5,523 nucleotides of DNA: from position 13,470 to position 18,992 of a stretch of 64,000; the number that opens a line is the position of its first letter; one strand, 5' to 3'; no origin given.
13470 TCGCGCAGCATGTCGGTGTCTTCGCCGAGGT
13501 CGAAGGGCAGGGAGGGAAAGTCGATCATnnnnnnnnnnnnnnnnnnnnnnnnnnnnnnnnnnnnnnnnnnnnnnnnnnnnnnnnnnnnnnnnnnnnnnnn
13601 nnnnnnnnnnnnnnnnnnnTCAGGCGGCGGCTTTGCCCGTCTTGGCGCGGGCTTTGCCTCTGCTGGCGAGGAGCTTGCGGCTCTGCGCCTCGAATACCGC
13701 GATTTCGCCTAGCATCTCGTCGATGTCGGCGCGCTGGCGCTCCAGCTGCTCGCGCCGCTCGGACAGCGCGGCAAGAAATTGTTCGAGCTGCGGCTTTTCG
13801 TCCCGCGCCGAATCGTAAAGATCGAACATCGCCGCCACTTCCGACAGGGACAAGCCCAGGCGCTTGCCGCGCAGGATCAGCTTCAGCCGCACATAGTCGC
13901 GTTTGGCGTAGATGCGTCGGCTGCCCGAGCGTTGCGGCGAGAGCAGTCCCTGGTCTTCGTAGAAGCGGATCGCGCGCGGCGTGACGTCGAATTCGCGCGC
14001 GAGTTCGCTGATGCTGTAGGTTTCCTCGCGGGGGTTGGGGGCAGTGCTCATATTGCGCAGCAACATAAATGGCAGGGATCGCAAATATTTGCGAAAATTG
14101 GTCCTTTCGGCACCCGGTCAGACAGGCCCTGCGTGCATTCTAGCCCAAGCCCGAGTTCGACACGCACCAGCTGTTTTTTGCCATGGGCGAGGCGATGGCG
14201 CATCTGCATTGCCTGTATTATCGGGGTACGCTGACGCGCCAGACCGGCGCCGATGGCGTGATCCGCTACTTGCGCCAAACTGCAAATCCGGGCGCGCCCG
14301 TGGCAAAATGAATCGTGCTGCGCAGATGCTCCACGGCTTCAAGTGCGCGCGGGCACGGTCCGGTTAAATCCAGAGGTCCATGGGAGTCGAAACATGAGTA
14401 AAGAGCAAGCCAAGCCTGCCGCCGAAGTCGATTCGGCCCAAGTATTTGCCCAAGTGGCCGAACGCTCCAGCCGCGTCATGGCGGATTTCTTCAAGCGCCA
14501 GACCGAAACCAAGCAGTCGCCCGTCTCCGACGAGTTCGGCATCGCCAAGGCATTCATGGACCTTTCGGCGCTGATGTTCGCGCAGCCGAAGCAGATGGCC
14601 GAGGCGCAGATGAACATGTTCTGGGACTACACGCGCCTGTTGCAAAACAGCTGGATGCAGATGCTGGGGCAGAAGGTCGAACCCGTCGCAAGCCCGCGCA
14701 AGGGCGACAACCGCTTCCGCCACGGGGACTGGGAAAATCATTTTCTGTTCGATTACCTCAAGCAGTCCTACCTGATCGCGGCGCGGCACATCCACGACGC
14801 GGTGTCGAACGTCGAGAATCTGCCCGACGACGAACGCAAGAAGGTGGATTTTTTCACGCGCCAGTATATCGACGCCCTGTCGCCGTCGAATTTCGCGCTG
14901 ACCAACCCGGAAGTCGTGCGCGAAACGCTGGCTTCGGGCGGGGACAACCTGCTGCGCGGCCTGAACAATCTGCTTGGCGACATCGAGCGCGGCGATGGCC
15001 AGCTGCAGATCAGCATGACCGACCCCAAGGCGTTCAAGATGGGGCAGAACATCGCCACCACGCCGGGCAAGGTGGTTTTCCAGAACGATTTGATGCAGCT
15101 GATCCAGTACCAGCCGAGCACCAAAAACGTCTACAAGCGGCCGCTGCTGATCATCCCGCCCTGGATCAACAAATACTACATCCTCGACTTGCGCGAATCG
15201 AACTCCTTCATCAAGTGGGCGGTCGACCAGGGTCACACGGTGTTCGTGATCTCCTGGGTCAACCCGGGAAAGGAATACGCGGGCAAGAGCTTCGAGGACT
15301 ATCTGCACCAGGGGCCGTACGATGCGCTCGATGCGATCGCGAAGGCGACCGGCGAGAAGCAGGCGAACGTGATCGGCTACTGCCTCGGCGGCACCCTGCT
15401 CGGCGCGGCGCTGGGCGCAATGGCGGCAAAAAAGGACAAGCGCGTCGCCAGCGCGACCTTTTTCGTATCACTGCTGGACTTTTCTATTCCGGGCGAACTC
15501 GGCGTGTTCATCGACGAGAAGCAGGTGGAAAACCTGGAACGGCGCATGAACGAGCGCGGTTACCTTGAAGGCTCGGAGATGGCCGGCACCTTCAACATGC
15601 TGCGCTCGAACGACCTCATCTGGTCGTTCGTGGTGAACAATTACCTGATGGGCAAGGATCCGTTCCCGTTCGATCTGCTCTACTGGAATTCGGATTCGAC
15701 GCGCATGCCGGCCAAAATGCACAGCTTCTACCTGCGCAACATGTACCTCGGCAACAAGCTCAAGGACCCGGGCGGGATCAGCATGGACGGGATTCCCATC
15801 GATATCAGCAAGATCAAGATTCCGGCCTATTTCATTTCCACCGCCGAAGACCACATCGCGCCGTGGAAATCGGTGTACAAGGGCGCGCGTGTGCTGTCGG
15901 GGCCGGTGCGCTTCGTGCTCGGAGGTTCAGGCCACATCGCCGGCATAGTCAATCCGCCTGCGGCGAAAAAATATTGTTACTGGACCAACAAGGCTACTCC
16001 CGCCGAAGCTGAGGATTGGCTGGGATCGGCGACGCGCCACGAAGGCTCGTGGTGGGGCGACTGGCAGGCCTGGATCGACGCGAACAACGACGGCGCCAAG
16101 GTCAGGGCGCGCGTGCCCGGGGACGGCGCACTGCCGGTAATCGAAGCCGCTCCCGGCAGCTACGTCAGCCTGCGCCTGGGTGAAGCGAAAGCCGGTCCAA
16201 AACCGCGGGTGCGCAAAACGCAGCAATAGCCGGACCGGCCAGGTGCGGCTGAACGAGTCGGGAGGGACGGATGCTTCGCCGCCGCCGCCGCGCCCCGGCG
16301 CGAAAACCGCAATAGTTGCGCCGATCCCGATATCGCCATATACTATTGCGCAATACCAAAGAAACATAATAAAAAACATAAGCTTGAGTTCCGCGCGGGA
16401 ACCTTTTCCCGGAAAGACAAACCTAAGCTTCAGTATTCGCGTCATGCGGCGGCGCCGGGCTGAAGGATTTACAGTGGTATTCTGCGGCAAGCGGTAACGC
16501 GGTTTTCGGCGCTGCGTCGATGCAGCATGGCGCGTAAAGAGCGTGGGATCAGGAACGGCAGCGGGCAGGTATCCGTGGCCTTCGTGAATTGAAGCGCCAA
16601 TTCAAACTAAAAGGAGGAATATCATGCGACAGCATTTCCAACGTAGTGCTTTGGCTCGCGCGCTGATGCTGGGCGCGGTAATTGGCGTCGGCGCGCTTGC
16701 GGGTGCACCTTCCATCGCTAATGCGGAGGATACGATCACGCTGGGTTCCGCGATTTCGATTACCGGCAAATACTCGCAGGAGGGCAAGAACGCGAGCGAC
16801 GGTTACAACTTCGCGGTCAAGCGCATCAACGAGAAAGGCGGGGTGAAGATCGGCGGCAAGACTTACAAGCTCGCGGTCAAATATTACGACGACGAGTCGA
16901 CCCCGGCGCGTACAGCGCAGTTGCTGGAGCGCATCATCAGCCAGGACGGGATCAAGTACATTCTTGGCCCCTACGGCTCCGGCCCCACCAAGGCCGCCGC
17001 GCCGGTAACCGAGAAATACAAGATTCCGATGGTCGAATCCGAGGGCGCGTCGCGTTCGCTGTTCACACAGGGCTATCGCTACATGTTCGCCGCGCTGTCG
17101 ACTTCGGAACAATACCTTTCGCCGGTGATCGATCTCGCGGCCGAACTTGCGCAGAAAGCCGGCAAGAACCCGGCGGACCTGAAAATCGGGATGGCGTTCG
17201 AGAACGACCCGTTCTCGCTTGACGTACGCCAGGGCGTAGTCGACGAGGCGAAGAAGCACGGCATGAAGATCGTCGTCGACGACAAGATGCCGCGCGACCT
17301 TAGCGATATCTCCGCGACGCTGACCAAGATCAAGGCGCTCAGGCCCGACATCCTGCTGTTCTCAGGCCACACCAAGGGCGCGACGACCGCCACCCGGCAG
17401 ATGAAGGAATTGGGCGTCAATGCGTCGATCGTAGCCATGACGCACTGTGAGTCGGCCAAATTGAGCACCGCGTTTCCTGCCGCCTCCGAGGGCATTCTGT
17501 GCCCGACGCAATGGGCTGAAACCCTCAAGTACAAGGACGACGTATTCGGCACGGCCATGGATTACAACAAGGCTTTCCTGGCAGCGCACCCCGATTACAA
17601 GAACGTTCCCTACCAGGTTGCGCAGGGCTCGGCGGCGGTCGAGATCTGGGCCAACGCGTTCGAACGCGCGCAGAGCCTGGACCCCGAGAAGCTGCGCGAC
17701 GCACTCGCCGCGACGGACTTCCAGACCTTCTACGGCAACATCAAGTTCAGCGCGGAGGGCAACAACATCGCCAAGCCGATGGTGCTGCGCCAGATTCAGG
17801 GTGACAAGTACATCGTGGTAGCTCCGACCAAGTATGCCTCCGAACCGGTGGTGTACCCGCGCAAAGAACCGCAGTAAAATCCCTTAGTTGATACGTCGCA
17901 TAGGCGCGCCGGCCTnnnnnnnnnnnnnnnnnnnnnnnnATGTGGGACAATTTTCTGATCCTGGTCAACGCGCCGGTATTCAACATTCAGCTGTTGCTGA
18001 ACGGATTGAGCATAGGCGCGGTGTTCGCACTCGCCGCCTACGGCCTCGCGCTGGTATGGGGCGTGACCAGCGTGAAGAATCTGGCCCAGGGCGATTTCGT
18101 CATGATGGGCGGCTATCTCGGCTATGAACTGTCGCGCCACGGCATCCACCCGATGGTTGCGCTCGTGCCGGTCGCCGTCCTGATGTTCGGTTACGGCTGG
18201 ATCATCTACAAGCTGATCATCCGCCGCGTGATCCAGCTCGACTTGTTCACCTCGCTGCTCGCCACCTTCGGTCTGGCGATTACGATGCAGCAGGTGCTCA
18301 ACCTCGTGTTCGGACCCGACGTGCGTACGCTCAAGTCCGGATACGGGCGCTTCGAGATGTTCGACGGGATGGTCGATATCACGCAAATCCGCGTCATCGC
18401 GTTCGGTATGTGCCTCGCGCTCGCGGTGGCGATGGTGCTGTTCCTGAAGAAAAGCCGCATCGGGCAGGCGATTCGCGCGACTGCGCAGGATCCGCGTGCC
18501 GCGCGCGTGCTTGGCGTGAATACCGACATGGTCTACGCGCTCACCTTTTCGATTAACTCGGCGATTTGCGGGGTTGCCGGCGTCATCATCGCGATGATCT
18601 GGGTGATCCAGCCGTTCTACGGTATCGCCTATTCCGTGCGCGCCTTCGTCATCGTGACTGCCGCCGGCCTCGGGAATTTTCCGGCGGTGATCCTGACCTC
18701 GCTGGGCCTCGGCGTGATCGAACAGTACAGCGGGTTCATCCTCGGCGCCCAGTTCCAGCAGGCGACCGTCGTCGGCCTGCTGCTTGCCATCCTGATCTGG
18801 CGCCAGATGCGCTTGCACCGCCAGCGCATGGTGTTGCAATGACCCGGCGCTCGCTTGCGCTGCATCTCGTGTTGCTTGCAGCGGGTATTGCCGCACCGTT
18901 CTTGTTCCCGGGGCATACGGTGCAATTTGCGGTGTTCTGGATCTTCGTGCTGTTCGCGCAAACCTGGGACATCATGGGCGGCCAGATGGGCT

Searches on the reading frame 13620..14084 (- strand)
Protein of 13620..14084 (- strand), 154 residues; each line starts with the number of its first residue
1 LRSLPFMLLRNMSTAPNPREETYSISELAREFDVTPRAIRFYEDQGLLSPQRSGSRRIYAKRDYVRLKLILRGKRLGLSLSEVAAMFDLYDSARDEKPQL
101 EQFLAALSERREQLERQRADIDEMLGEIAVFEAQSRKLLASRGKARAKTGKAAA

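Call 42: search_protein_families(library=pfam, proteins=[window:13620-14084:-])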
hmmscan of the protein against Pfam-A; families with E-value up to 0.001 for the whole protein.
window:13620-14084:- (154 aa): 4 families
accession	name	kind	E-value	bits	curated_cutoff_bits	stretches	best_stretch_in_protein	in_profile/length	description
PF13411.12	MerR_1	-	9e-18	64.6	21.6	1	23-88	1-67/69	MerR HTH family regulatory protein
PF09278.17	MerR-DNA-bind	-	9.9e-15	55.4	25.4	1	66-128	3-62/65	MerR, DNA binding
PF00376.29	MerR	-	1.6e-12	47.5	28.2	1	24-59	1-38/38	MerR family regulatory protein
PF11887.13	Mce4_CUP1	-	0.00081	19.5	32.6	0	78-144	82-145/222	Cholesterol uptake porter CUP1 of Mce4, putative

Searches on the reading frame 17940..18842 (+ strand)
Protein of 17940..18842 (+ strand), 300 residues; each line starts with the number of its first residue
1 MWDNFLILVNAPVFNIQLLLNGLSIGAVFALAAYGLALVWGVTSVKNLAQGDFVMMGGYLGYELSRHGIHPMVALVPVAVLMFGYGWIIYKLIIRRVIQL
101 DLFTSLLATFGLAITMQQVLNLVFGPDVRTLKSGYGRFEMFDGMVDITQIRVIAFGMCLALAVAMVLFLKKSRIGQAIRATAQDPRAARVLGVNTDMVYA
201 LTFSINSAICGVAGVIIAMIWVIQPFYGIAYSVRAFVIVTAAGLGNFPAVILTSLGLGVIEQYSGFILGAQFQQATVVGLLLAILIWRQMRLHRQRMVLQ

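Call 43: search_protein_families(library=pfam, proteins=[window:17940-18842:+])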
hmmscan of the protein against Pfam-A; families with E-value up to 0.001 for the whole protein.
window:17940-18842:+ (300 aa): 1 family
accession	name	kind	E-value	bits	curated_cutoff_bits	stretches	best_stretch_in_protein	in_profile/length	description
PF02653.21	BPD_transp_2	-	3.6e-29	102.2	26.8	1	19-285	2-265/269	Branched-chain amino acid transport system / permease component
